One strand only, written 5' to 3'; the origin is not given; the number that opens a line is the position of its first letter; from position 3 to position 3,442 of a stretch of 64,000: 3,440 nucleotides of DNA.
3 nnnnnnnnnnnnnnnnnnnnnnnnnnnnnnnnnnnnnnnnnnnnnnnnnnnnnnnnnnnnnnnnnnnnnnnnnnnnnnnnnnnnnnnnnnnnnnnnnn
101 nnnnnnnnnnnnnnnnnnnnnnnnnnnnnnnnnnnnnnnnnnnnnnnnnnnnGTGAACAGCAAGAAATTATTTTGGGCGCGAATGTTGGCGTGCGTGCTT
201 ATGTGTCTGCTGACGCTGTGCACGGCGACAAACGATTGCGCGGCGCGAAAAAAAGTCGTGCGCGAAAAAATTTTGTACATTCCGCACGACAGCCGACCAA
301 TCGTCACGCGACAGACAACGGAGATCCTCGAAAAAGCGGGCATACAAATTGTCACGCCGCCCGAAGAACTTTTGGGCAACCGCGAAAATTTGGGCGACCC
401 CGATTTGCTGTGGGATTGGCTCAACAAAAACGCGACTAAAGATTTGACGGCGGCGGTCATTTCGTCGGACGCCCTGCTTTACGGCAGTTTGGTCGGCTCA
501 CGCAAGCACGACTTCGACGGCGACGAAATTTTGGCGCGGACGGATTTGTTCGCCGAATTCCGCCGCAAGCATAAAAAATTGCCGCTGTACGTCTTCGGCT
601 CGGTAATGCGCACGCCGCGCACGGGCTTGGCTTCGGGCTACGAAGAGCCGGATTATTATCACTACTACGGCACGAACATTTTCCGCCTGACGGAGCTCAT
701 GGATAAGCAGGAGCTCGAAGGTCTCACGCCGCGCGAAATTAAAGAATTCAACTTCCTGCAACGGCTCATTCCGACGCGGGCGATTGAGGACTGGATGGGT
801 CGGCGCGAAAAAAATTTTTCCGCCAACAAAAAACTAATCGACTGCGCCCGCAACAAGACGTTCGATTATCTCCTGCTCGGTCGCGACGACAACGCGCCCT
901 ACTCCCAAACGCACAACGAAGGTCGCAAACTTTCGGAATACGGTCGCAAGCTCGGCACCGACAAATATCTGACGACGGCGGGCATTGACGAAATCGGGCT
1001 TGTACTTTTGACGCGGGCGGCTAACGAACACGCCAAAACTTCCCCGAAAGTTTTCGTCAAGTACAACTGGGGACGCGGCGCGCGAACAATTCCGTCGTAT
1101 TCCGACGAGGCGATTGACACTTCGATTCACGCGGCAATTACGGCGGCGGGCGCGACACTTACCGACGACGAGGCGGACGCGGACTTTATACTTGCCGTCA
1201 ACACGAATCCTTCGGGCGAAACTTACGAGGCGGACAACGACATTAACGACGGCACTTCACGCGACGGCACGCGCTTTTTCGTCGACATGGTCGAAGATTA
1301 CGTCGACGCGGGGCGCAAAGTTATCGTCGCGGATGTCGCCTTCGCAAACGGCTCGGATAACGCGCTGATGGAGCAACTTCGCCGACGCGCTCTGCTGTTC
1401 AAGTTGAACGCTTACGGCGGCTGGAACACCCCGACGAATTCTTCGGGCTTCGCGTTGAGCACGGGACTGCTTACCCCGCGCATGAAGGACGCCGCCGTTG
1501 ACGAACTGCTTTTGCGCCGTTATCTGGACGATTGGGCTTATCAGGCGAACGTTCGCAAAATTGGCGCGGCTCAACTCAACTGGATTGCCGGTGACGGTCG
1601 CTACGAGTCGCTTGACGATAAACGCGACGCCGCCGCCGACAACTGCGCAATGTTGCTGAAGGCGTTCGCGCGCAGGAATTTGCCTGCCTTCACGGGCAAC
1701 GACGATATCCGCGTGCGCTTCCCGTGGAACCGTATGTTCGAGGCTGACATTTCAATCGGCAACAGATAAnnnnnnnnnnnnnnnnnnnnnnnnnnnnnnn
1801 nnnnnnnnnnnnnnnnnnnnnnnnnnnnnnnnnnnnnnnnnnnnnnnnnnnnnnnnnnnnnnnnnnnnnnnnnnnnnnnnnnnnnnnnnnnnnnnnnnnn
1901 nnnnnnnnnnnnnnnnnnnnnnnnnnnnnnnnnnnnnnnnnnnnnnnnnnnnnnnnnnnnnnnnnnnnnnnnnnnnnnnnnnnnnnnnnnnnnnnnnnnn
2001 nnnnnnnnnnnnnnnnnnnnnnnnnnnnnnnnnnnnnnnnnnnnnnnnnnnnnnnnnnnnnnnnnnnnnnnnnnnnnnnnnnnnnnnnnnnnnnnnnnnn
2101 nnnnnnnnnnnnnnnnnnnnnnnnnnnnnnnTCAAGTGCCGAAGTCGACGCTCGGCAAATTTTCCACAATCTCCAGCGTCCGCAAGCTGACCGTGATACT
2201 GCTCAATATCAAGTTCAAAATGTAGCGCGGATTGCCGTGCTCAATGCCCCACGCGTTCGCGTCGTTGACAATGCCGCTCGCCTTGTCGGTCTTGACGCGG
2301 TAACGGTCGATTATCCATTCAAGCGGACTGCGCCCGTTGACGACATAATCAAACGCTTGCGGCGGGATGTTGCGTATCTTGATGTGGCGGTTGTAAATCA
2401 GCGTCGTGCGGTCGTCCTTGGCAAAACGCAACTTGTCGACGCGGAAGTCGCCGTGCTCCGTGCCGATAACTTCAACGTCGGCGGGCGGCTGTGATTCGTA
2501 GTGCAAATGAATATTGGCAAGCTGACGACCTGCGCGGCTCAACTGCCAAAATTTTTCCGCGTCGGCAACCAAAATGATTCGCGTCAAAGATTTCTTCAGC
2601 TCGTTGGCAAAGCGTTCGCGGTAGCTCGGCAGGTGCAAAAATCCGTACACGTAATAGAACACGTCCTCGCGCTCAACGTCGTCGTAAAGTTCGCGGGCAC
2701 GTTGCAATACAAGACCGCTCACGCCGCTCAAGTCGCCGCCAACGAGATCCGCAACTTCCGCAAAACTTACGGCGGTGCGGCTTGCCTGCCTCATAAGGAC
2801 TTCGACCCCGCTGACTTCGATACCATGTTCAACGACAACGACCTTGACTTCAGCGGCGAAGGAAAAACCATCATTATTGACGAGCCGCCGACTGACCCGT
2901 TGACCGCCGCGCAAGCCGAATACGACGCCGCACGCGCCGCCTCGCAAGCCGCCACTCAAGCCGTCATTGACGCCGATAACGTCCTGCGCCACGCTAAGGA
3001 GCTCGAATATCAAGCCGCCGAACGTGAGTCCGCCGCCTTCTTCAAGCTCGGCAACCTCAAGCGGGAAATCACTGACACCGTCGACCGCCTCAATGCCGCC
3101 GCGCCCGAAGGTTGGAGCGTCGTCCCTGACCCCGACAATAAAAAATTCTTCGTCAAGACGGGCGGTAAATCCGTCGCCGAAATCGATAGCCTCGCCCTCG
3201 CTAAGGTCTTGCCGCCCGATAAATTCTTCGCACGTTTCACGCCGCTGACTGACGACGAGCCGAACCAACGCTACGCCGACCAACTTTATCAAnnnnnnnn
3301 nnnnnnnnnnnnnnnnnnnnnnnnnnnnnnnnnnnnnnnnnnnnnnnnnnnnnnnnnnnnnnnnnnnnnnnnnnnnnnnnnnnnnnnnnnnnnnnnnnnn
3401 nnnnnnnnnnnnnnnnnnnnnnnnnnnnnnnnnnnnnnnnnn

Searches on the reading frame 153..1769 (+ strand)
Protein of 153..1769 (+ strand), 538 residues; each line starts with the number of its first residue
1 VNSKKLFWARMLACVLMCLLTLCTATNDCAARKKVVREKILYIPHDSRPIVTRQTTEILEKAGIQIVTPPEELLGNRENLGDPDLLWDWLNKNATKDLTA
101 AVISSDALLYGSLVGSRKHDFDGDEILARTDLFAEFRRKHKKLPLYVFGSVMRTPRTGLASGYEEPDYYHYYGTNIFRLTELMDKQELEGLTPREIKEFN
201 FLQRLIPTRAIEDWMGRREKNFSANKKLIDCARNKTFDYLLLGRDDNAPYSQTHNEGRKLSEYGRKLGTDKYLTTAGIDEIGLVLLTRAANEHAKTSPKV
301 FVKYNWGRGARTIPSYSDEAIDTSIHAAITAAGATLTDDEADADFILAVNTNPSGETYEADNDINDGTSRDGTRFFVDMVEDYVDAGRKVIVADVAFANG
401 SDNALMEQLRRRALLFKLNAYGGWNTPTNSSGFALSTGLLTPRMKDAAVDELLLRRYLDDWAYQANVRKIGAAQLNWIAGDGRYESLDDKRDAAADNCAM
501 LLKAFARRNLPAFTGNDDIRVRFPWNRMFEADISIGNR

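Call 53: search_protein_families(library=pfam, proteins=[window:153-1769:+], max_evalue=0.00001)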
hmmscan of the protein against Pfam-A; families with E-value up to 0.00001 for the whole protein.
window:153-1769:+ (538 aa): 1 family
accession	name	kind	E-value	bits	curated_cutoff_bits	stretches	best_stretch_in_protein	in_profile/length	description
PF13552.11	DUF4127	-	1e-149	499.7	27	1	40-533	1-488/489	Protein of unknown function (DUF4127)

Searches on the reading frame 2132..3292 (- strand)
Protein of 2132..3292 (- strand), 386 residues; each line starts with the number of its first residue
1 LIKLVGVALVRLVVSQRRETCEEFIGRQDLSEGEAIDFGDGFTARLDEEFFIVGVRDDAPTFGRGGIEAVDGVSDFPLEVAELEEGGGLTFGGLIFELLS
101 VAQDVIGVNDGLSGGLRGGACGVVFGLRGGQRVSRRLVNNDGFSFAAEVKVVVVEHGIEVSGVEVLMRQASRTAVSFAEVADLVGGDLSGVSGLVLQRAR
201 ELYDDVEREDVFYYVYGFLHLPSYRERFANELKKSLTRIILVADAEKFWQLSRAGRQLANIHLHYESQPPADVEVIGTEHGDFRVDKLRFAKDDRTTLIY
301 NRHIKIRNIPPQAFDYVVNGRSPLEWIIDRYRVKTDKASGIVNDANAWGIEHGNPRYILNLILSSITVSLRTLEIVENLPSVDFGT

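Call 53: search_protein_families(library=pfam, proteins=[window:2132-3292:-], max_evalue=0.00001)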
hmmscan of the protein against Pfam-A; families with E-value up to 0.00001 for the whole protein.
window:2132-3292:- (386 aa): 1 family
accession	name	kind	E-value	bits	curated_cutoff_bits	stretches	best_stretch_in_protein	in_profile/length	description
PF18135.7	Type_ISP_C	-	4.2e-57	194.2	25.9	1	192-361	171-342/342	Type ISP C-terminal specificity domain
